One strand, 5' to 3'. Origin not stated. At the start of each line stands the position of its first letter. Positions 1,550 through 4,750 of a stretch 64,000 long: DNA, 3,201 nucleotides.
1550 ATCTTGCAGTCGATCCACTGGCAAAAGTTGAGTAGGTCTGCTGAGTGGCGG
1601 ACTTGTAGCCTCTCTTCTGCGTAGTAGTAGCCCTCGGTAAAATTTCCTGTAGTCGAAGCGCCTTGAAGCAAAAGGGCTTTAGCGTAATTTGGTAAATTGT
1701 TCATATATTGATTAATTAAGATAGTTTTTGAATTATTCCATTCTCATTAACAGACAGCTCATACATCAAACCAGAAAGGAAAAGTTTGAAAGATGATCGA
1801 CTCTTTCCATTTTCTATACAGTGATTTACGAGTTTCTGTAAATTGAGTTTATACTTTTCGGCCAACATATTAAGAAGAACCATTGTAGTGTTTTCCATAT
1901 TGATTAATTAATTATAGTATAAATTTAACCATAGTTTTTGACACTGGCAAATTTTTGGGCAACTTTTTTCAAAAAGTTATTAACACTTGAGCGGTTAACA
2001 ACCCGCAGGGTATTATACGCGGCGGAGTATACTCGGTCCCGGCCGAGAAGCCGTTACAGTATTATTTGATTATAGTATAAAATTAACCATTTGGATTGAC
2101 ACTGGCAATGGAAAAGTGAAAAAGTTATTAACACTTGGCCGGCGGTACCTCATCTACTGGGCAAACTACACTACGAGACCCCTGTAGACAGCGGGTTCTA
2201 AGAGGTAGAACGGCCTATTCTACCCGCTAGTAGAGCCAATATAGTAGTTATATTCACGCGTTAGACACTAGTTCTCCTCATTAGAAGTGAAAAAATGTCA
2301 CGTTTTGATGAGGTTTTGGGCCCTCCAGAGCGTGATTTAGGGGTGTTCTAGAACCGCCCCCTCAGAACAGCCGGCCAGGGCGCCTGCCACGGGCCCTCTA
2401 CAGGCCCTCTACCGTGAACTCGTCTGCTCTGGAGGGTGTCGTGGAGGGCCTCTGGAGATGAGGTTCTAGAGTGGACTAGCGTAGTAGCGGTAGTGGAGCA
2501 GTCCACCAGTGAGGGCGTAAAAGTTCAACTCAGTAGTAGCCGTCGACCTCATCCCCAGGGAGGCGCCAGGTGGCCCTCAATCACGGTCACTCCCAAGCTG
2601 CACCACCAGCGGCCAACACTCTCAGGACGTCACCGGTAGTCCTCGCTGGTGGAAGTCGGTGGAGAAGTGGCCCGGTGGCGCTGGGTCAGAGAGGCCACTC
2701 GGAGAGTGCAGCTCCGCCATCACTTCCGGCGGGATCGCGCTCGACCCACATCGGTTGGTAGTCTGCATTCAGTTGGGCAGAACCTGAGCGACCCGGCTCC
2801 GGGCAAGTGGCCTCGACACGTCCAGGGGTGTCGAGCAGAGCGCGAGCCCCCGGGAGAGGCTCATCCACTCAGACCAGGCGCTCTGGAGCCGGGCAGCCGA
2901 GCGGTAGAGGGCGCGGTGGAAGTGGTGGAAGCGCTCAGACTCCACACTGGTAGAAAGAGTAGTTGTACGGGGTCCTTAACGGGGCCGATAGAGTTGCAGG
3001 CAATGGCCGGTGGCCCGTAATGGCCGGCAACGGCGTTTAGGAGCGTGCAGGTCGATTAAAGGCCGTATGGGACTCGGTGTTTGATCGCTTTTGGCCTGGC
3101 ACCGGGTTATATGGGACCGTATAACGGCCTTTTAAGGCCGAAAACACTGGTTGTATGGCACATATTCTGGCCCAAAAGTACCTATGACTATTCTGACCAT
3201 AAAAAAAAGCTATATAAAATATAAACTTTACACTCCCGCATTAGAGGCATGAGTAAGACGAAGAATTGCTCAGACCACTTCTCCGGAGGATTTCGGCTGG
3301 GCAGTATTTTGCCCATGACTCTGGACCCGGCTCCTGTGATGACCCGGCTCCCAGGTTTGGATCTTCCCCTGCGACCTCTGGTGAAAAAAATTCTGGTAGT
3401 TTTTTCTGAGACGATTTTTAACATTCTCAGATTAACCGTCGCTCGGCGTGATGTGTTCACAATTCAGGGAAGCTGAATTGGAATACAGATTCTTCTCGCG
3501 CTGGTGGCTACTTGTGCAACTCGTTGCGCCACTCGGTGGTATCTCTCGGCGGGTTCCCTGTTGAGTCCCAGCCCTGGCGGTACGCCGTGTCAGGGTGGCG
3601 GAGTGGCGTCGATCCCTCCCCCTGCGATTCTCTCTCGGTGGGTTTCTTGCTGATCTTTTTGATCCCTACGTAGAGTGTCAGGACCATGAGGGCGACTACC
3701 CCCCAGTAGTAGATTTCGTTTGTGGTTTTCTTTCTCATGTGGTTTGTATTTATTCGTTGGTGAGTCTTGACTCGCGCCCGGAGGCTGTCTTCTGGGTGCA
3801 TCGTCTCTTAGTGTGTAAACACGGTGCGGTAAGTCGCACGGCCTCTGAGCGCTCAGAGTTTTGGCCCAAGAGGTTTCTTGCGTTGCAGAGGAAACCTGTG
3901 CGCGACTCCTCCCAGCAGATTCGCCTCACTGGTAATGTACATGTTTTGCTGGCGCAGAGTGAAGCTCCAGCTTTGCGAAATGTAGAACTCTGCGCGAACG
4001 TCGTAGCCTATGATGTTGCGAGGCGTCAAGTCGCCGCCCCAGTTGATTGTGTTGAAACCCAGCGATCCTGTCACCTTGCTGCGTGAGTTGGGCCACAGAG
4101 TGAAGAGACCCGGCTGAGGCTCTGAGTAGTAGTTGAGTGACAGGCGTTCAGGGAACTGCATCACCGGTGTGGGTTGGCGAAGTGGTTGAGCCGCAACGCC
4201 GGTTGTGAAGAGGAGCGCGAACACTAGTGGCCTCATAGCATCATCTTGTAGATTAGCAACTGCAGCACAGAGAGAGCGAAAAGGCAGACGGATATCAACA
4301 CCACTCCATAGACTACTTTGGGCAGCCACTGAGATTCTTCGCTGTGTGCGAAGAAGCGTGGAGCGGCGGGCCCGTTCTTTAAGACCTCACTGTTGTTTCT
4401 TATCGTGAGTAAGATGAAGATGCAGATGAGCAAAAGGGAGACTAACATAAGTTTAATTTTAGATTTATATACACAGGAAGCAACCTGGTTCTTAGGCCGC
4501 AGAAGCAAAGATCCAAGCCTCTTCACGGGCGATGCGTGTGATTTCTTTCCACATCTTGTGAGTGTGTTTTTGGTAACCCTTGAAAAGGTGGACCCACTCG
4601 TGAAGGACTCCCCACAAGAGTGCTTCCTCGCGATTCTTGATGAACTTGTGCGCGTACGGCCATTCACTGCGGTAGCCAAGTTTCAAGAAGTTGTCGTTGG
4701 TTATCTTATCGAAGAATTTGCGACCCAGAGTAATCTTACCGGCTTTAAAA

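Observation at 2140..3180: About 1-kb GC-rich non-coding region with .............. nested helices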

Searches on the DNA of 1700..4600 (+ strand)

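Call 9: search_dna_similar(query=window:1900-3250:+, collection=phages, mode=distant)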
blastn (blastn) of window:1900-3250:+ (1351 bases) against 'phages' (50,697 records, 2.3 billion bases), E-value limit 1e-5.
Records with a match: 1; places in all: 3; records where one place covers at least 80% of the query: 0.
Best place of each record, by identity: 80-90% 1.
By first word of the organism name: Chryseobacterium 1.
By host as written in the record: Chryseobacterium indologenes MA9 1.
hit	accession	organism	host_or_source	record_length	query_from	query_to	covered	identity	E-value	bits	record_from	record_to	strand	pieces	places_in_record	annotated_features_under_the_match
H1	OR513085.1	Chryseobacterium phage MA9V-2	Chryseobacterium indologenes MA9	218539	11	87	6%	81.8%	2e-10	73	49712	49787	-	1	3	none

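Call 12: get_annotated_region(hit=H1, flank=4000)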
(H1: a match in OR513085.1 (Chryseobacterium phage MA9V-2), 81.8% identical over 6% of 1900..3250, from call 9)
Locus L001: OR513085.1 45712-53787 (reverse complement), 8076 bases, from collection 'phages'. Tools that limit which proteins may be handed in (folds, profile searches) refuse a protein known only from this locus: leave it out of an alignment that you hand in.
description: Chryseobacterium phage MA9V-2, complete genome.
organism: Chryseobacterium phage MA9V-2 (NCBI taxid 3076797)
taxonomy: Viruses; Duplodnaviria; Heunggongvirae; Uroviricota; Caudoviricetes
host: Chryseobacterium indologenes MA9; source: Medical sewage; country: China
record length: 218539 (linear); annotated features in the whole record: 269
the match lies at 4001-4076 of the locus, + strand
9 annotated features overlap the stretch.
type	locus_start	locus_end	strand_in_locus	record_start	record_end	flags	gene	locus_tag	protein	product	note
CDS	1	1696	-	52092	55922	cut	-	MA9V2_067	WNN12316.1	hypothetical protein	-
CDS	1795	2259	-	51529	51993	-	-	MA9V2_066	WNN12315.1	hypothetical protein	-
CDS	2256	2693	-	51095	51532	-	-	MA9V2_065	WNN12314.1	hypothetical protein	-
CDS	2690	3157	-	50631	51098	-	-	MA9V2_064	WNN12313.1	hypothetical protein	-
CDS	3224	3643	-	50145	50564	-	-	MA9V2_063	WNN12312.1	hypothetical protein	-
CDS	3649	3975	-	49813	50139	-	-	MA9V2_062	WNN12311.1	hypothetical protein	-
CDS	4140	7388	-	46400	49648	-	-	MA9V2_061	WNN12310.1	hypothetical protein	-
CDS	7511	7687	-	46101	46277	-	-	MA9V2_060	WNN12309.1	hypothetical protein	-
CDS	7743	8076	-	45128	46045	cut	-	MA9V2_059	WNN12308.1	hypothetical protein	-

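Call 13: search_rna_families(source=window, start=1700, end=4600, threshold=evalue, max_evalue=5)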
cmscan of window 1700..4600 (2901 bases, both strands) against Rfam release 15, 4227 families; matches with E-value up to 5: 0.
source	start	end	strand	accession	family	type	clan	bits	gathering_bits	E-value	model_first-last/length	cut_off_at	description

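Call 109: search_dna_similar(query=window:2140-3180:+, collection=plasmids, mode=distant, max_rows=8)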
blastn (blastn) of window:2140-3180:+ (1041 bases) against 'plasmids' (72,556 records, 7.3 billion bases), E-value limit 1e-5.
No match.

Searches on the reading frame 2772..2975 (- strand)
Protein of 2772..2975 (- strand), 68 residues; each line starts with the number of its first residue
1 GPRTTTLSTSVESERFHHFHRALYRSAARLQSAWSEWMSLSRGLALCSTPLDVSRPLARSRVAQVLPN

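Call 41: search_protein_families(library=pfam, max_evalue=1, proteins=[window:2772-2945:-])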
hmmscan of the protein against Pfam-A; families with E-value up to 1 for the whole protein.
window:2772-2945:- (58 aa): 1 family
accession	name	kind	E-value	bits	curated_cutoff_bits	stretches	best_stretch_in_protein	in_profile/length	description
PF16192.10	PMT_4TMC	-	0.029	14.3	32.4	1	8-39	14-44/202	C-terminal four TMM region of protein-O-mannosyltransferase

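Call 108: search_protein_families(library=phrogs, max_evalue=0.1, proteins=[window:2772-2975:-])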
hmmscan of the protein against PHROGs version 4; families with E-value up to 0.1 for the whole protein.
window:2772-2975:- (68 aa): 0 families

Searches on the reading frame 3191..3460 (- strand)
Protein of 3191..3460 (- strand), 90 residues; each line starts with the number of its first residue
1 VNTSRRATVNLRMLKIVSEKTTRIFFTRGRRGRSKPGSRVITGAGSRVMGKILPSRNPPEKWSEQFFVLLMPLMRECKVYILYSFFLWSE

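Call 41: search_protein_families(library=pfam, max_evalue=1, proteins=[window:3191-3460:-])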
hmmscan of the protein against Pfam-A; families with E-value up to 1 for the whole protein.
window:3191-3460:- (90 aa): 1 family
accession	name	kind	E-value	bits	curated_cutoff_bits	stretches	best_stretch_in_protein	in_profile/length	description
PF11850.13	DUF3370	-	0.055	12.7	25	1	5-66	83-144/422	Protein of unknown function (DUF3370)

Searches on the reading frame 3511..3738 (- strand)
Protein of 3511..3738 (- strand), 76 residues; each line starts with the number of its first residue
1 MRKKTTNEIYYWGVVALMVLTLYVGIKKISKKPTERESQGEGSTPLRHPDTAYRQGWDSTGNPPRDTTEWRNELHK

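Call 41: search_protein_families(library=pfam, max_evalue=1, proteins=[window:3511-3738:-])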
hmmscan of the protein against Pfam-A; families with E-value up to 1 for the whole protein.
window:3511-3738:- (76 aa): 0 families

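Call 54: find_homologous_proteins(query=window:3511-3738:-, max_evalue=0.1)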
Query window:3511-3738:- (76 aa): 1 proteins with E <= 0.1 among 1 candidates. Only proteins of 41 to 133 residues were searched: fused or split forms outside these lengths cannot appear, so this answer is no evidence that the protein stands alone or is whole; find_related_loci, which searches DNA, has no such limit.
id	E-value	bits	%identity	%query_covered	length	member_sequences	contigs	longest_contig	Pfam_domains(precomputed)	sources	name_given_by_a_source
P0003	5.0e-46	171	100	100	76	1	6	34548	-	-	-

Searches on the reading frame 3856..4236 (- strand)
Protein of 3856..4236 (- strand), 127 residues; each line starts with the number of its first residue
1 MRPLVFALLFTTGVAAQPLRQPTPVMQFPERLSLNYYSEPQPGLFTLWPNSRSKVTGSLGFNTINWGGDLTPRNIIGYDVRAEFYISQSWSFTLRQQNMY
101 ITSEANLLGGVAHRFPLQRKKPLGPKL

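Call 41: search_protein_families(library=pfam, max_evalue=1, proteins=[window:3856-4236:-])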
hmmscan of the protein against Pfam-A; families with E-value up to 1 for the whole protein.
window:3856-4236:- (127 aa): 0 families

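Call 42: find_homologous_proteins(query=window:3856-4236:-, max_evalue=0.01)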
Query window:3856-4236:- (127 aa): 3 proteins with E <= 0.01 among 8 candidates. Only proteins of 69 to 223 residues were searched: fused or split forms outside these lengths cannot appear, so this answer is no evidence that the protein stands alone or is whole; find_related_loci, which searches DNA, has no such limit.
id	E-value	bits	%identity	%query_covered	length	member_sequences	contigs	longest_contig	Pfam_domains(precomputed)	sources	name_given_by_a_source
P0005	2.2e-80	285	100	100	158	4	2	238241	-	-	-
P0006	3.7e-30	123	50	87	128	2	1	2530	-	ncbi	-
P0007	8.5e-27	112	50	88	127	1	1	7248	-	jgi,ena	-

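Call 43: find_encoding_contigs(protein=P0007, flank=10000)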
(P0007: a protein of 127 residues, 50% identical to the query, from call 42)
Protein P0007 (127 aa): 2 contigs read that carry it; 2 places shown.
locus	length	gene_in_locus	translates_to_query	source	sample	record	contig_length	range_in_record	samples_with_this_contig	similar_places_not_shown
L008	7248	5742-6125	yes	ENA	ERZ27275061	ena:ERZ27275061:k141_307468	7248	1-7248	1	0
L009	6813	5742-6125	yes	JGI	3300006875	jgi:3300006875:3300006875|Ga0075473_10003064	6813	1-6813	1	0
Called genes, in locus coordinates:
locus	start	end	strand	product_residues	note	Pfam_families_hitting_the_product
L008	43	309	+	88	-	-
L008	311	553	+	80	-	PF09403:FadA (weak)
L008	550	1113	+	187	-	-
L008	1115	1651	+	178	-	-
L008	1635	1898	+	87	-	-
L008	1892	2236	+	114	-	PF26092:T4_Y16D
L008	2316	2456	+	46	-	-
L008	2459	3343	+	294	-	-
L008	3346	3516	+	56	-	-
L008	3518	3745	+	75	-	PF07866:DUF1653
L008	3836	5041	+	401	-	PF13481:AAA_25, PF03796:DnaB_C, PF06745:ATPase, PF13401:AAA_22 (weak)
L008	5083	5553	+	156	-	PF01832:Glucosaminidase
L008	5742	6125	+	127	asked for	-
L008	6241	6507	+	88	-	-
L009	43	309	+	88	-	-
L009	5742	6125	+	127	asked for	-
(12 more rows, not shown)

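Call 44: find_encoding_contigs(protein=P0006, flank=10000)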
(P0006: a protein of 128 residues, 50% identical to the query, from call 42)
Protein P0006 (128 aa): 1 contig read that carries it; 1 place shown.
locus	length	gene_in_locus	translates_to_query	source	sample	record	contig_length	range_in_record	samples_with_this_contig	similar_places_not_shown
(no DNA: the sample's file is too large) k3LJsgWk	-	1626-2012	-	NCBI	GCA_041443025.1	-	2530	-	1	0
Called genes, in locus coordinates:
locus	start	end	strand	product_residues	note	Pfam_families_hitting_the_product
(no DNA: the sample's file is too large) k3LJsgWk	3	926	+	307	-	?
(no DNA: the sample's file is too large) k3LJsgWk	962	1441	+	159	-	PF01832:Glucosaminidase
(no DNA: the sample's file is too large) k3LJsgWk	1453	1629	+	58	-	-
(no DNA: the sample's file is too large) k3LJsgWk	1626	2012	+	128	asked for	-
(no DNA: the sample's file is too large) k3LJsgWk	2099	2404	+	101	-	-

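Call 45: find_encoding_contigs(protein=P0005, flank=6000)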
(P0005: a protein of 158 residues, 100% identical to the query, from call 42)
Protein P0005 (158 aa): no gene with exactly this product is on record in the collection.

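Call 61: search_protein_representatives(alignment_id=A2)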
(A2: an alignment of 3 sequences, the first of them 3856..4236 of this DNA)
Query: 3 sequences, 128 profile positions. Proteins with E-value up to 0.001 (for the whole library): 16; up to 1e-10: 6; up to 1e-30: 2. The best 16 are listed.
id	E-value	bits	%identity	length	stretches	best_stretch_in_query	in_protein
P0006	1.3e-69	248.8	-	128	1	1-128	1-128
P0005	4.3e-64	231.0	-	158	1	1-128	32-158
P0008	6.2e-20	88.2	-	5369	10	68-126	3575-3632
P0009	1.5e-18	83.7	-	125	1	1-127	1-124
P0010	9.0e-18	81.2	-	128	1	1-128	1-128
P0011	2.6e-13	66.8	-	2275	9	50-71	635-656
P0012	1.2e-07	48.5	-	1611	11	43-101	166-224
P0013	3.6e-07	46.9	-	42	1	89-128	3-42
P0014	9.0e-07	45.7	-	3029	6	73-126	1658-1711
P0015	1.7e-06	44.8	-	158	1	1-99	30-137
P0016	9.7e-06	42.3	-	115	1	18-106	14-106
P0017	2.6e-05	40.9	-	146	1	75-123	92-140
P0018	3.9e-05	40.4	-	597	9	50-79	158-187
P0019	3.1e-04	37.4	-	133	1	3-115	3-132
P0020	4.9e-04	36.8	-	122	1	4-116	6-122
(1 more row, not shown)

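Call 62: find_encoding_contigs(protein=P0009, flank=10000)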
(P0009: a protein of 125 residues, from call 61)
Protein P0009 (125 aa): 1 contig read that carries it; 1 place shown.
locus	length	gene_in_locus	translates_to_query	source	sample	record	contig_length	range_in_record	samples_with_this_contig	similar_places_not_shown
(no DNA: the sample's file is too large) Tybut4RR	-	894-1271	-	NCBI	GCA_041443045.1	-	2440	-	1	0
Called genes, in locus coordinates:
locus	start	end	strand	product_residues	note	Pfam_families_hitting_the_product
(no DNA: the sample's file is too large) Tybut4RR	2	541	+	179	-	?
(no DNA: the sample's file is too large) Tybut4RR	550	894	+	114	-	-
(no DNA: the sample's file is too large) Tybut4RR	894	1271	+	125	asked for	-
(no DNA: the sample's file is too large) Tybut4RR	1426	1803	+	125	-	-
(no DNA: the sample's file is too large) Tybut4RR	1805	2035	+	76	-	-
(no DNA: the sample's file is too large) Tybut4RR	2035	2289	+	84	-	-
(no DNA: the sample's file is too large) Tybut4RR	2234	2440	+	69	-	?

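Call 63: find_encoding_contigs(protein=P0010, flank=10000)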
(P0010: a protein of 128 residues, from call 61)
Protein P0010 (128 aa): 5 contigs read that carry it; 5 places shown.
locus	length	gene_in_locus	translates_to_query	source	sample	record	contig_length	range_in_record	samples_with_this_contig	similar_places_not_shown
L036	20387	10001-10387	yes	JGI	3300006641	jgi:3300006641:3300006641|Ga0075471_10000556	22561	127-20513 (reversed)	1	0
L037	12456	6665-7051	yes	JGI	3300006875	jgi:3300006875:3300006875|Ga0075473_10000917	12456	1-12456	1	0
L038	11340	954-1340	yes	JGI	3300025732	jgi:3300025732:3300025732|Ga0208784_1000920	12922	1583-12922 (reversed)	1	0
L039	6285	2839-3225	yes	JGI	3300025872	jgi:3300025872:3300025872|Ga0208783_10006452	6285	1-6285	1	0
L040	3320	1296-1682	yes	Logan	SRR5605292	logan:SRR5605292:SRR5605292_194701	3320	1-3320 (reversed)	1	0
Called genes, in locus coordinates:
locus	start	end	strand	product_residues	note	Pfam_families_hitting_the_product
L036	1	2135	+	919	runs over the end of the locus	-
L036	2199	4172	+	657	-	-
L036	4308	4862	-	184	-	-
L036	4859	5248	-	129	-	-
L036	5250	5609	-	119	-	PF00565:SNase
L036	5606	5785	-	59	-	-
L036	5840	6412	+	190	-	PF00117:GATase, PF07722:Peptidase_C26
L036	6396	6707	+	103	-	-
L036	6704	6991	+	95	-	-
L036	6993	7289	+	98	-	-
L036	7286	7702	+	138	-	-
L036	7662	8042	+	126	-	-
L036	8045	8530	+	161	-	-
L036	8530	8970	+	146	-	-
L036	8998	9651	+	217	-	PF00149:Metallophos, PF12850:Metallophos_2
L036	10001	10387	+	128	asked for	-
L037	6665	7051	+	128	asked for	-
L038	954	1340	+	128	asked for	-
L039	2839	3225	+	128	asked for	-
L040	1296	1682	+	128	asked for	-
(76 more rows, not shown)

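Call 64: find_encoding_contigs(protein=P0015, flank=10000)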
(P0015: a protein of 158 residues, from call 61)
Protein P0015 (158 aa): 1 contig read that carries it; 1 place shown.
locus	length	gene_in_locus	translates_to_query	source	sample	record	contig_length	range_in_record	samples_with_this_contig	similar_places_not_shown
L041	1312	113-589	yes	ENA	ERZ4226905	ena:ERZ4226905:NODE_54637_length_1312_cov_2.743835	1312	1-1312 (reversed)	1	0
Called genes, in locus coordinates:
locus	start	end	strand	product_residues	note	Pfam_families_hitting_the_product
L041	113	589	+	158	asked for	-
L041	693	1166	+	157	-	-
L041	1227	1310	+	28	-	?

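Call 99: search_protein_families(library=pfam, max_evalue=0.1, proteins=[L008:6241-6504:+])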
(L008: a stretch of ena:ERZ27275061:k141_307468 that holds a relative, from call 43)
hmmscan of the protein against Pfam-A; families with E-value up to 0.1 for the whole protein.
L008:6241-6504:+ (88 aa): 0 families

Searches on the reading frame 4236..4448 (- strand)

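Call 41: search_protein_families(library=pfam, max_evalue=1, proteins=[window:4236-4448:-])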
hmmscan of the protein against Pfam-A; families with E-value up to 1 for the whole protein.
window:4236-4448:- (71 aa): 1 family
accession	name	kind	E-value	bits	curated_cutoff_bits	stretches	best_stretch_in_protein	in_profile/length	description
PF01034.25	Syndecan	-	0.33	11.4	25.2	1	38-69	5-34/64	Syndecan domain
